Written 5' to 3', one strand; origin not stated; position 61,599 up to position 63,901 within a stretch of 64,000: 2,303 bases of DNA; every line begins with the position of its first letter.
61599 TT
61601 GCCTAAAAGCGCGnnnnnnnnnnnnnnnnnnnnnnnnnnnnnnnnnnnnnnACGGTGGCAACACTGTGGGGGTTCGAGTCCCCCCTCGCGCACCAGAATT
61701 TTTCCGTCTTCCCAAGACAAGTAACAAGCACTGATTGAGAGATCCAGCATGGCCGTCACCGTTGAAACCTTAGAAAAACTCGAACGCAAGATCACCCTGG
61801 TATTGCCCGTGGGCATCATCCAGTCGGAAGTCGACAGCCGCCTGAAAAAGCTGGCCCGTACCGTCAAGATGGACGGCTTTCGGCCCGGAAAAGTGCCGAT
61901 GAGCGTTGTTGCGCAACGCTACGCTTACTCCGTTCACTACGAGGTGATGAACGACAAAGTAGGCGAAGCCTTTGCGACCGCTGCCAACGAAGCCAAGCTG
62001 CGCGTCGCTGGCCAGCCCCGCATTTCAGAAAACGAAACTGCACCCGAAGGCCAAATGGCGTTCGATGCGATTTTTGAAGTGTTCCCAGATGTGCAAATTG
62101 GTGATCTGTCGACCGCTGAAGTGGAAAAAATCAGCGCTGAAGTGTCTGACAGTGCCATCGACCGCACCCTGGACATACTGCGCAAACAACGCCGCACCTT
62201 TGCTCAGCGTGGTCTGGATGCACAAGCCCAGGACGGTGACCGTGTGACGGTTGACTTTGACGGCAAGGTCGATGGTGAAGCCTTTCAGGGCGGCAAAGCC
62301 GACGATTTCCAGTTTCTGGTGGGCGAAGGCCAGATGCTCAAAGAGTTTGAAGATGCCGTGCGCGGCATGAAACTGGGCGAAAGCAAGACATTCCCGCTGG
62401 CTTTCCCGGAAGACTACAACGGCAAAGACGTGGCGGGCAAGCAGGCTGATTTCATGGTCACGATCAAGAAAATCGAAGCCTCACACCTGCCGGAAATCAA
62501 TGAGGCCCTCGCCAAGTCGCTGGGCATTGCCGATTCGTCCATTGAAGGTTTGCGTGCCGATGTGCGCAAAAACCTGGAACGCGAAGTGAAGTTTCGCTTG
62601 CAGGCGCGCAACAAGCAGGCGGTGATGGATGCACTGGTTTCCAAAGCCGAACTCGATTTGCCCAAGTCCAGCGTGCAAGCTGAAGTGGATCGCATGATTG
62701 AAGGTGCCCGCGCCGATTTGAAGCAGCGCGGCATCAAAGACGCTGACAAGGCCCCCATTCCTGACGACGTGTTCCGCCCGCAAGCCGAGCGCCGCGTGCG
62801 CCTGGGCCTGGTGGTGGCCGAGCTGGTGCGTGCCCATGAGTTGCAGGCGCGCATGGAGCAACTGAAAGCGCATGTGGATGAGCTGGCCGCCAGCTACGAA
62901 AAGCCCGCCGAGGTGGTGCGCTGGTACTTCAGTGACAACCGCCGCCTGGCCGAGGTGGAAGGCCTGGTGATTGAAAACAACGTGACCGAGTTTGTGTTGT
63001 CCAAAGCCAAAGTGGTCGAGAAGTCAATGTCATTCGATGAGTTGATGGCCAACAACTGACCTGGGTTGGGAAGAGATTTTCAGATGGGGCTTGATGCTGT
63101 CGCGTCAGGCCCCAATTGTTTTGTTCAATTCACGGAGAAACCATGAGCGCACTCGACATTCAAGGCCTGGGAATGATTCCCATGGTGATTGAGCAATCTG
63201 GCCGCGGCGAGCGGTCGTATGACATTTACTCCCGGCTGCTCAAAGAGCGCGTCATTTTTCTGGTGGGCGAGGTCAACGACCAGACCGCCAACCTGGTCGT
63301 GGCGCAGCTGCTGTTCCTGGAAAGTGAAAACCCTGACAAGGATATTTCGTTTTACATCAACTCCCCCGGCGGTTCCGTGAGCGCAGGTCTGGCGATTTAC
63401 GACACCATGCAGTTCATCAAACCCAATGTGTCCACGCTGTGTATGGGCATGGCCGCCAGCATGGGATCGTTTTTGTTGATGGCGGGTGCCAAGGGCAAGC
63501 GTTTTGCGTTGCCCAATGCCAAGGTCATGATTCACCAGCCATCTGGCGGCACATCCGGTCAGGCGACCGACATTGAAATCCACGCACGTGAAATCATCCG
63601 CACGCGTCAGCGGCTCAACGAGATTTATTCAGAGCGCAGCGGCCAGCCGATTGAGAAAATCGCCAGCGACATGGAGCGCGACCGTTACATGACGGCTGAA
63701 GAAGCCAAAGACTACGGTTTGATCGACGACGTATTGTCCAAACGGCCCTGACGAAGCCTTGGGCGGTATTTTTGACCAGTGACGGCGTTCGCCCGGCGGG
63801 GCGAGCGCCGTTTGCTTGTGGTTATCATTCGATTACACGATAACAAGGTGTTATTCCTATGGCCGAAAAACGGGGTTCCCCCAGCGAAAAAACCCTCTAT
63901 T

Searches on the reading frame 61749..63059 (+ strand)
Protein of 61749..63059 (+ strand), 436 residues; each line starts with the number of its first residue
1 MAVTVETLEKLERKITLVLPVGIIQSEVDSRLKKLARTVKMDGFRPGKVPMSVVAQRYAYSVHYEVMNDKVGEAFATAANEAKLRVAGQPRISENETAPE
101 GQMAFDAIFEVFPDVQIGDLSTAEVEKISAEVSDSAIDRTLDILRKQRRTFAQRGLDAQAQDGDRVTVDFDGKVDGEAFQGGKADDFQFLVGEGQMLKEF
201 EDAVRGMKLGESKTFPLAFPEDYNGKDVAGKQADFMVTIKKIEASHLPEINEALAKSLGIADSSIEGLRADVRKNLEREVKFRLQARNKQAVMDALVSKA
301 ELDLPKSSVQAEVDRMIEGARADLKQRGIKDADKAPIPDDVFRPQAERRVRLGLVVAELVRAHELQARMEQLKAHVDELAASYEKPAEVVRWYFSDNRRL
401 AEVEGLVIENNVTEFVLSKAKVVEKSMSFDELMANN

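Call 100: search_protein_families(library=pfam, proteins=[window:61749-63059:+], max_evalue=0.0001)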
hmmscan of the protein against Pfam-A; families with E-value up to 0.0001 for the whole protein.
window:61749-63059:+ (436 aa): 3 families
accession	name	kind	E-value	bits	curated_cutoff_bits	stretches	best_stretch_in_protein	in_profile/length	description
PF05697.18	Trigger_N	-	9.5e-38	130.2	22.2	1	1-143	1-143/144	Bacterial trigger factor protein (TF)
PF05698.19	Trigger_C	-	6e-37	127.6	22.7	1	264-417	1-161/162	Bacterial trigger factor protein (TF) C-terminus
PF00254.34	FKBP_C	-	3.6e-16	59.7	21.1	1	159-237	4-91/94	FKBP-type peptidyl-prolyl cis-trans isomerase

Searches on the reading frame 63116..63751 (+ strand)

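Call 100: search_protein_families(library=pfam, proteins=[window:63116-63751:+], max_evalue=0.0001)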
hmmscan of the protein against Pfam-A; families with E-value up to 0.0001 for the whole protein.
window:63116-63751:+ (211 aa): 1 family
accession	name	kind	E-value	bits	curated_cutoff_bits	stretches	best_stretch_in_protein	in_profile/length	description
PF00574.28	CLP_protease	-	5.5e-90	300.6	20.2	1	30-209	2-181/182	Clp protease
